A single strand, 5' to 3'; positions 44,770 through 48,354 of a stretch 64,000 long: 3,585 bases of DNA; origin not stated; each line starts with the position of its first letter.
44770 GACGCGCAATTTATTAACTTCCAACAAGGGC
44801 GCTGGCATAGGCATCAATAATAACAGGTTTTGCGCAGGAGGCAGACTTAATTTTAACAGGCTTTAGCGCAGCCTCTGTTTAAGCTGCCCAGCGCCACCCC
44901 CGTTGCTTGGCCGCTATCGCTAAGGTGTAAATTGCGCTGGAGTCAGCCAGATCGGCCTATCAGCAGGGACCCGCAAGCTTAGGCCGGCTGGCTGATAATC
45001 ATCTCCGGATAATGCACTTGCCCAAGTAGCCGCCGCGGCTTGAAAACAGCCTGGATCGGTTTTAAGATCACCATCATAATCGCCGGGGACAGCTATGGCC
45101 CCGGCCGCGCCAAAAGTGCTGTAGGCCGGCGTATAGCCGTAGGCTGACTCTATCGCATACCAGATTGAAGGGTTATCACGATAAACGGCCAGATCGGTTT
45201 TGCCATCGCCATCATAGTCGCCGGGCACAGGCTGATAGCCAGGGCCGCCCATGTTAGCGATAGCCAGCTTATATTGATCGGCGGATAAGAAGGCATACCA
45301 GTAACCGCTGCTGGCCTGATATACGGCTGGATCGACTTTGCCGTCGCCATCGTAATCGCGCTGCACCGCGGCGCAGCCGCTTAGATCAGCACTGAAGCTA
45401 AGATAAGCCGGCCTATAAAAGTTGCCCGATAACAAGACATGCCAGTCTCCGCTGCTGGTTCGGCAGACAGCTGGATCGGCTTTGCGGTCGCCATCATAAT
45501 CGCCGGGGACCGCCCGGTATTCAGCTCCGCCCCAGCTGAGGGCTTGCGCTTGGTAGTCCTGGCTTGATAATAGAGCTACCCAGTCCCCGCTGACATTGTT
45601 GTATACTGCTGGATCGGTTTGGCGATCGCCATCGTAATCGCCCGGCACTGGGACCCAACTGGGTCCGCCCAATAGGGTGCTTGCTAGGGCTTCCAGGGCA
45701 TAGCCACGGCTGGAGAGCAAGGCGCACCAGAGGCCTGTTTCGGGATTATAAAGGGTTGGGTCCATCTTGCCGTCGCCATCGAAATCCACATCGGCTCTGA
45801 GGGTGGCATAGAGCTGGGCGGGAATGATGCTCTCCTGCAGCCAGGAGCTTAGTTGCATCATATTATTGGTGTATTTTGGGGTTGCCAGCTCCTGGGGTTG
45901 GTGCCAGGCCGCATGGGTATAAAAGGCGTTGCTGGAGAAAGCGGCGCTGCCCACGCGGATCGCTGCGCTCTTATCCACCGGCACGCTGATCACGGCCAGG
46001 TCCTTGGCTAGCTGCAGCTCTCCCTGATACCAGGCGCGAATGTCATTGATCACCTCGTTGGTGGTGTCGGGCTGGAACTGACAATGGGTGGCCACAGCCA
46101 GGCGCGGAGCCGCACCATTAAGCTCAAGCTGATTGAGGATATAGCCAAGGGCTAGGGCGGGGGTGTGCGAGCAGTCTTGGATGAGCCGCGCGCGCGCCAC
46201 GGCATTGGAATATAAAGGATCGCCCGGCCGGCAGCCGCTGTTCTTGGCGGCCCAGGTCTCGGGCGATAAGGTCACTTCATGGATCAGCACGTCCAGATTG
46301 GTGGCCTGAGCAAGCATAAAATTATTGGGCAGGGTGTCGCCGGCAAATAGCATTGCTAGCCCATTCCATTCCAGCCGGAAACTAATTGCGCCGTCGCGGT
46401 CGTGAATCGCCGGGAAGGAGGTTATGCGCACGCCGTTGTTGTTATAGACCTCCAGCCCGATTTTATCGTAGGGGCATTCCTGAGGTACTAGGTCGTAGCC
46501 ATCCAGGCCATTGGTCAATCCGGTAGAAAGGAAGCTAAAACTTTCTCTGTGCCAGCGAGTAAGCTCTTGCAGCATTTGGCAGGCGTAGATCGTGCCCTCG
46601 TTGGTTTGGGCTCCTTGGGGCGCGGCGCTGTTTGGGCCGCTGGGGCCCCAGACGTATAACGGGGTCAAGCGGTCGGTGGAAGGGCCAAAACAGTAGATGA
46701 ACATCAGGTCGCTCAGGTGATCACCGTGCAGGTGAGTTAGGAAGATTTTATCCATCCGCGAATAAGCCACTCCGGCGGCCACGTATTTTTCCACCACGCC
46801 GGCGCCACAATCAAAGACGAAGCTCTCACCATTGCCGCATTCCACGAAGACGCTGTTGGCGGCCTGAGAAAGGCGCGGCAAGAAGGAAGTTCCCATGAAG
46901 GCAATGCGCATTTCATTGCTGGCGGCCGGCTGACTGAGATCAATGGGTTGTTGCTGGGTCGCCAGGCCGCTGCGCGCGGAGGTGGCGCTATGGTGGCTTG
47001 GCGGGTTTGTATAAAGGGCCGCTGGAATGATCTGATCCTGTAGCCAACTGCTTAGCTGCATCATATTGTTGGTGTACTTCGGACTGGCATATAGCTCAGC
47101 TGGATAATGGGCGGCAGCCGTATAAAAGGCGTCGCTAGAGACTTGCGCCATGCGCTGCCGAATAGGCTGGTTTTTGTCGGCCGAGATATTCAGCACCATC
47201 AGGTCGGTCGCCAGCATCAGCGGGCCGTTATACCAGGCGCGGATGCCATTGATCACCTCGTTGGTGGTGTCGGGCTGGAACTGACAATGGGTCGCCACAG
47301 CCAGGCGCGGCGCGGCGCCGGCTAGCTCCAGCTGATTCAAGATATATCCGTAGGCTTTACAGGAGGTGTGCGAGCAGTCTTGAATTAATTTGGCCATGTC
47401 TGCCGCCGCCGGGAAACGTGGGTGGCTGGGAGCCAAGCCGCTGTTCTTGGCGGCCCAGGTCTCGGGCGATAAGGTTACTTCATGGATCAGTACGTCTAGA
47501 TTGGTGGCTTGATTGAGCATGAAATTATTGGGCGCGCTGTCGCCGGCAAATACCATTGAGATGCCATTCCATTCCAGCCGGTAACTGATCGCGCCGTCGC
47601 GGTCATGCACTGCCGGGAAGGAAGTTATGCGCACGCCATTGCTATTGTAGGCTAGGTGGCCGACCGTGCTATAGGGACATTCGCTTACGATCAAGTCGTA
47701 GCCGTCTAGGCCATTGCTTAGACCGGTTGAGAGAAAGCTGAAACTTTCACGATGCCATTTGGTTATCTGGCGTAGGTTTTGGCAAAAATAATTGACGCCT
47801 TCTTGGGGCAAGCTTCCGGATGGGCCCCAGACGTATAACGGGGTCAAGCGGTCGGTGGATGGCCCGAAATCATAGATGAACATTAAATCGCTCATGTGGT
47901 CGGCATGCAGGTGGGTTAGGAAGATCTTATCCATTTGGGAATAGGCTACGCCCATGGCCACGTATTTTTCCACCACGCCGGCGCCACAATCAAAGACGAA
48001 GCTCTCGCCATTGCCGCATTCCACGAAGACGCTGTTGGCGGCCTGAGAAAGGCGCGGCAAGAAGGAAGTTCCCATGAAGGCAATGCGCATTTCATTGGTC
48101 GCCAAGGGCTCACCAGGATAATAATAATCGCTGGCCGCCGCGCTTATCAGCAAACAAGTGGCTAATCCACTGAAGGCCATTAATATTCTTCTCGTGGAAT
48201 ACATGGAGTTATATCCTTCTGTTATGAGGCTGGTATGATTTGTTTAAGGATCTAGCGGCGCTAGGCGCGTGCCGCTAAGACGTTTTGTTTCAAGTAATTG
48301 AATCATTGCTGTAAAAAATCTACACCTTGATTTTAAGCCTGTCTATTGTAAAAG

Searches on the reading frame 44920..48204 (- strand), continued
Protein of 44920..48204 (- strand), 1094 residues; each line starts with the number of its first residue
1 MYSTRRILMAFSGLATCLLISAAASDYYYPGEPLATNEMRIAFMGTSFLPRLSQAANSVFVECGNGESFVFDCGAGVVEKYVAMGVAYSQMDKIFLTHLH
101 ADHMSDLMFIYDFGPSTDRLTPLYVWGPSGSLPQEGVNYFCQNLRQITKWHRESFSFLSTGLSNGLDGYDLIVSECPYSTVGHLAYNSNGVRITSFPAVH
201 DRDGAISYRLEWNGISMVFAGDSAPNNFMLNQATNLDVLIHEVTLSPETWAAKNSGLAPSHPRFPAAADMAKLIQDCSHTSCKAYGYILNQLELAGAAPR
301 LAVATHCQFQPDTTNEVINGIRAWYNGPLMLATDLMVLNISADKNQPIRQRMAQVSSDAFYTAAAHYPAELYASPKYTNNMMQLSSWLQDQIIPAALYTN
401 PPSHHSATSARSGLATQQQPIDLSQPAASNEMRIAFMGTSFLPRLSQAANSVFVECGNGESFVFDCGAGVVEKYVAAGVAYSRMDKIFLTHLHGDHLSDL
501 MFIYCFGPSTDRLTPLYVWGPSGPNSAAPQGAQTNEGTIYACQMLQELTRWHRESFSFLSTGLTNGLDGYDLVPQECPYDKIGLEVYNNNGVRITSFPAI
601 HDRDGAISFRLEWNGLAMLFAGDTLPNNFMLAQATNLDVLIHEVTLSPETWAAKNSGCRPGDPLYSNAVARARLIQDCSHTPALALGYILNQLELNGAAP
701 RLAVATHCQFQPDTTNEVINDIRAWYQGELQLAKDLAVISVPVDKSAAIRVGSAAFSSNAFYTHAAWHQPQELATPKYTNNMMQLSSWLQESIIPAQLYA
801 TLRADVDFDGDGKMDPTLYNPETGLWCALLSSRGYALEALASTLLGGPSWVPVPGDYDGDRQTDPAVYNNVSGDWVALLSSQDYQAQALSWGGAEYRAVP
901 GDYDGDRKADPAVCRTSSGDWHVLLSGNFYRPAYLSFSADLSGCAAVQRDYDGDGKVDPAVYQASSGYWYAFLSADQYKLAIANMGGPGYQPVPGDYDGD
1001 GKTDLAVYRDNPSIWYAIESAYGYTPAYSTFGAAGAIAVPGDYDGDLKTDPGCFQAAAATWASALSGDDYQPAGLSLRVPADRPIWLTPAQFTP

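Call 71: predict_structure(alignment_id=A1)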
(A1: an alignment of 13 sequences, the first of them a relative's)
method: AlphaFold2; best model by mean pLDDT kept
length: 1094 residues; sequences in the alignment: 13
mean_pLDDT: 42.3   pTM: 0.36
mean pLDDT of the five models: 42.3, 41.5, 41.1, 37.8, 36.6
residues with pLDDT >= 90: 22; 70-90: 238; 50-70: 52; < 50: 782
segments of 3 or more residues with pLDDT < 50: 1-258, 260-284, 286-288, 290-317, 330-716, 731-804, 1088-1094
pLDDT, mean of each block of 10 residues (from residue 1): 40 35 26 21 23 26 26 28 26 23 28 25 25 31 31 21 20 23 27 25 26 24 22 23 28 40 43 31 47 41 26 46 54 27 26 22 24 23 26 24 25 23 22 22 23 25 27 25 22 24 24 21 23 27 28 23 21 23 26 23 24 23 23 24 30 36 40 34 44 41 31 48 56 31 27 23 25 26 26 26 58 82 84 72 84 83 85 89 86 85 84 84 83 78 81 84 88 86 87 84 87 86 75 83 82 81 73 68 61 32
secondary structure, 60 per line:
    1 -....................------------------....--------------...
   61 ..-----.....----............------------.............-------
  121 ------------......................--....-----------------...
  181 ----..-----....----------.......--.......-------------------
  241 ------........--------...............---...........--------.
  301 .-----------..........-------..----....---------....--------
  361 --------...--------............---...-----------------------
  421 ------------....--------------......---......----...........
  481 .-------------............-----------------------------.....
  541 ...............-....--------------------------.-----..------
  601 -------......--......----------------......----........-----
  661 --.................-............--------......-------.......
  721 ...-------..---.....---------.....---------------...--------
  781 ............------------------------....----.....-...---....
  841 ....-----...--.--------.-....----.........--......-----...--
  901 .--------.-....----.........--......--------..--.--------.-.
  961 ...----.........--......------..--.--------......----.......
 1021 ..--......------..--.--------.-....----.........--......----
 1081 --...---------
elements in order (helices of 4 or more, strands of 3 or more residues): H2-21 E40-43 E58-62 E68-72 H77-88 H101-113 H133-154 H157-160 E192-195 E206-212 E215-221 H247-254 H263-277 H281-291 H313-322 E336-339 E349-352 H380-391 E433-436 E451-456 E460-465 H470-481 H495-506 H536-555 H557-560 E608-613 E616-621 E638-643 H648-655 H663-679 H681-692 E701-706 H714-723 E736-740 E750-754 H781-792 E817-820 E825-829 E840-844 E850-852 E866-869 E874-879 E885-890 E896-898 E912-915 E920-925 E931-936 E960-963 E968-973 E979-984 E1004-1009 E1014-1019 E1025-1030 E1052-1055 E1060-1065 E1071-1076 E1083-1085

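Call 75: fold_search(model_id=the predicted structure, library=pdb)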
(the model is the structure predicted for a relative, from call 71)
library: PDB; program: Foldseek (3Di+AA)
matches with E <= 10: 744; with E <= 0.001: 62
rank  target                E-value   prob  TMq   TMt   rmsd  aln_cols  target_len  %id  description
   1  7bz3_D                1.1e-09  1.00  0.08  0.18  28.1       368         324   32  The mutant variant of PNGM-1. H257 was substituted for alanine to study substrate binding. (released 2021-04-28)
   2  7bzi_C                1.1e-09  1.00  0.08  0.18  27.7       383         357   31  The mutant variant of PNGM-1. H91 was substituted for alanine to study metal coordination. (released 2021-04-28)
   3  7bzi_E                1.1e-09  1.00  0.08  0.18  27.5       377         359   32  The mutant variant of PNGM-1. H91 was substituted for alanine to study metal coordination. (released 2021-04-28)
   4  7bzi_A                1.3e-09  1.00  0.08  0.17  28.3       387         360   30  The mutant variant of PNGM-1. H91 was substituted for alanine to study metal coordination. (released 2021-04-28)
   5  7bz1_A                2.5e-09  1.00  0.08  0.18  27.9       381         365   31  The mutant variant of PNGM-1. H96 was substituted for alanine to study metal coordination. (released 2021-04-28)
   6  7bzi_F                4.2e-09  1.00  0.08  0.18  27.6       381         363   31  The mutant variant of PNGM-1. H91 was substituted for alanine to study metal coordination. (released 2021-04-28)
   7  7byq_A                4.4e-09  1.00  0.08  0.18  27.2       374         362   31  The mutant variant of PNGM-1. H279A was substituted for alanine to study metal coordination. (released 2021-04-28)
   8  7bz3_A                7.1e-09  1.00  0.08  0.19  22.1       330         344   33  The mutant variant of PNGM-1. H257 was substituted for alanine to study substrate binding. (released 2021-04-28)
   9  7bzi_B                1.0e-08  1.00  0.08  0.18  27.6       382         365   31  The mutant variant of PNGM-1. H91 was substituted for alanine to study metal coordination. (released 2021-04-28)
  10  7bzi_G                4.3e-08  1.00  0.08  0.18  27.8       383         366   31  The mutant variant of PNGM-1. H91 was substituted for alanine to study metal coordination. (released 2021-04-28)
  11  7bz3_C                8.1e-08  1.00  0.08  0.18  27.7       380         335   31  The mutant variant of PNGM-1. H257 was substituted for alanine to study substrate binding. (released 2021-04-28)
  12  9van_B                4.6e-07  1.00  0.18  0.43   7.5       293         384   10  Cryo-EM structure of human full length KICSTOR complex (state 2) (released 2025-11-12)
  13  9v6e_B                2.8e-06  1.00  0.18  0.43   7.5       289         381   10  Cryo-EM structure of human full length KICSTOR complex (state 1) (released 2025-11-12)
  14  9v80_B                3.3e-06  1.00  0.19  0.46   7.9       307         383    8  Cryo-EM structure of KICSTOR CCC complex (state 4) (released 2025-11-12)
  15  9o5a_G                5.9e-06  1.00  0.18  0.42   7.4       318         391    9  The KICSTOR-GATOR1 complex (released 2026-02-18)
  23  2bwr_A                7.4e-05  1.00  0.20  0.48   7.5       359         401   14  Crystal Structure of Psathyrella Velutina Lectin at 1.5A Resolution (released 2006-01-23)
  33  6mlt                  2.9e-04  0.97  0.12  0.19  20.5       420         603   13  Crystal structure of the V. cholerae biofilm matrix protein Bap1 (released 2019-08-28)
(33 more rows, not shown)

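Call 82: search_protein_families(library=ncbifam, proteins=[P0017, P0026], max_evalue=1e-10)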
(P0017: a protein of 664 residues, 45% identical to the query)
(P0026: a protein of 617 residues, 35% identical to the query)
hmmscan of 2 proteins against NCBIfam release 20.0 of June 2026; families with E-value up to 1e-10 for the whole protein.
P0017 (664 aa): 5 families
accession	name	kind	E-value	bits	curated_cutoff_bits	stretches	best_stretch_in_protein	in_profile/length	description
NF041257.1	GntH_guanitoxin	equivalog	4.1e-76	256.3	333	1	39-372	8-309/374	guanitoxin biosynthesis MBL fold metallo-hydrolase GntH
NF000801.0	PRK00055.1-3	equivalog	3.1e-20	72.4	252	1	44-138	2-96/307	ribonuclease Z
TIGR02651.1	RNase_Z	equivalog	4.4e-19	68.6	292.95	1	46-137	2-93/302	ribonuclease Z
NF000806.0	PRK00055.2-4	equivalog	1.8e-13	50.3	363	0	45-137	3-98/280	ribonuclease Z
NF000800.0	PRK00055.1-1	equivalog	5.5e-13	48.6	398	0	44-135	1-96/305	ribonuclease Z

P0026 (617 aa): 3 families
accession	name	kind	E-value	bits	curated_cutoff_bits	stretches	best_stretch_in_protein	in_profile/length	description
NF041257.1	GntH_guanitoxin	equivalog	1.6e-55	188.5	333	2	129-280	3-135/374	guanitoxin biosynthesis MBL fold metallo-hydrolase GntH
NF000801.0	PRK00055.1-3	equivalog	4.1e-13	49.1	252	1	139-237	2-92/307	ribonuclease Z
TIGR02651.1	RNase_Z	equivalog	2.7e-11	43.1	292.95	0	142-237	3-90/302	ribonuclease Z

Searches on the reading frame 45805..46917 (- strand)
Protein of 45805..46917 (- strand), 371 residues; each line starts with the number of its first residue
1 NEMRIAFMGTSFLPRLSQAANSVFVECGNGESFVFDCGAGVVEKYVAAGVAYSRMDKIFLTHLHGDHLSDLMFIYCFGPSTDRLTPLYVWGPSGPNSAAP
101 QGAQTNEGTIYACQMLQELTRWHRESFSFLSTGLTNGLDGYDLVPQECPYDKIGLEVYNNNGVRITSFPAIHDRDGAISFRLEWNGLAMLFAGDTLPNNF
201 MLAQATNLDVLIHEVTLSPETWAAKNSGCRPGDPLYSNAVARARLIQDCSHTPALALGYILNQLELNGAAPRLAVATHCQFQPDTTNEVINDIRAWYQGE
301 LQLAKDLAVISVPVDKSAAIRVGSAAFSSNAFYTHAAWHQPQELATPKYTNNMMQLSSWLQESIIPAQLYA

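Call 82: search_protein_families(library=ncbifam, proteins=[window:45805-46917:-], max_evalue=1e-10)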
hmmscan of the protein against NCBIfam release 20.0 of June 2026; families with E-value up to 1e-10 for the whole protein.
window:45805-46917:- (371 aa): 6 families
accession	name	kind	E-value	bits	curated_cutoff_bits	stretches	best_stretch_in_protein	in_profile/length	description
NF041257.1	GntH_guanitoxin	equivalog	1.1e-82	277.9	333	1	1-335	11-318/374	guanitoxin biosynthesis MBL fold metallo-hydrolase GntH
NF000801.0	PRK00055.1-3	equivalog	3.8e-20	72.2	252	1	3-216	2-234/307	ribonuclease Z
TIGR02651.1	RNase_Z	equivalog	1.2e-19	70.5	292.95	1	5-97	2-94/302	ribonuclease Z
NF000806.0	PRK00055.2-4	equivalog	8e-17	61.3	363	1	5-94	4-96/280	ribonuclease Z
NF000800.0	PRK00055.1-1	equivalog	1.2e-15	57.3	398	1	3-94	1-96/305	ribonuclease Z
TIGR02649.1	true_RNase_BN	exception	7.3e-13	48.2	563.7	0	32-94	33-95/304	ribonuclease BN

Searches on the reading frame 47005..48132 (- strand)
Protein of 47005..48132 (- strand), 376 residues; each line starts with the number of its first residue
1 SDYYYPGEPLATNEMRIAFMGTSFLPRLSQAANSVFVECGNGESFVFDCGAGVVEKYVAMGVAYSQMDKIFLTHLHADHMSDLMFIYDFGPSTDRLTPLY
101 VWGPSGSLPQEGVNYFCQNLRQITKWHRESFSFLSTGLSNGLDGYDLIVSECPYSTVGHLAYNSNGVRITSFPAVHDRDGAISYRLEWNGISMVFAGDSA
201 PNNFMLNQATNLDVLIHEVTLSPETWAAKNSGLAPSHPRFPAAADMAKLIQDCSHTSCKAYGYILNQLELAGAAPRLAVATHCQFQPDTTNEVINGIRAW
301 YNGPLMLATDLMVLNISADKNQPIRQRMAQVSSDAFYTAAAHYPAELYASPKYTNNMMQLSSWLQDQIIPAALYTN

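Call 82: search_protein_families(library=ncbifam, proteins=[window:47005-48132:-], max_evalue=1e-10)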
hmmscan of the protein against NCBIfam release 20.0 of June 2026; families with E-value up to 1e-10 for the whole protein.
window:47005-48132:- (376 aa): 5 families
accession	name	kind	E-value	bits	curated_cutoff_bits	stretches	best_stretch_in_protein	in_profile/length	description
NF041257.1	GntH_guanitoxin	equivalog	7.5e-98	327.8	333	1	4-344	1-323/374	guanitoxin biosynthesis MBL fold metallo-hydrolase GntH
NF000801.0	PRK00055.1-3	equivalog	1.3e-21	76.9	252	1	15-137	2-118/307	ribonuclease Z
TIGR02651.1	RNase_Z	equivalog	4.1e-20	72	292.95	1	17-108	2-93/302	ribonuclease Z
NF000806.0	PRK00055.2-4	equivalog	1.8e-17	63.5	363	1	17-107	4-97/280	ribonuclease Z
NF000800.0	PRK00055.1-1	equivalog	7.3e-13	48.2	398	0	15-106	1-96/305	ribonuclease Z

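Call 83: search_protein_representatives(protein=window:47005-48132:-)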
Query: 376 residues. Proteins with E-value up to 0.001 (for the whole library): 4226; up to 1e-10: 744; up to 1e-30: 115. The best 150 are listed.
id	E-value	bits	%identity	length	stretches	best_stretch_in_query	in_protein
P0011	0.0e+00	1236.2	72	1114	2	3-376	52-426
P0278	4.0e-127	440.4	57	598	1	4-376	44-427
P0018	2.0e-124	431.5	57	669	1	9-374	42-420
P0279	1.3e-110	386.1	51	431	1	3-376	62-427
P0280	4.7e-103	361.2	55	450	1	6-340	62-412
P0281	1.2e-102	359.8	36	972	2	4-318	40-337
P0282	1.4e-90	320.1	52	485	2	142-353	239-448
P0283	4.0e-86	305.5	55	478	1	7-333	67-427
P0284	2.9e-84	299.4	48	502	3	159-344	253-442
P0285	4.3e-82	292.2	52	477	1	2-353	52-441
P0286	4.2e-80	285.7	47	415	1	2-371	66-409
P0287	3.9e-77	275.9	63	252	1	15-209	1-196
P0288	9.4e-69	248.3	53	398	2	4-107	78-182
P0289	6.0e-68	245.7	60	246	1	25-210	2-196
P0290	1.7e-65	237.6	41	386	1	3-329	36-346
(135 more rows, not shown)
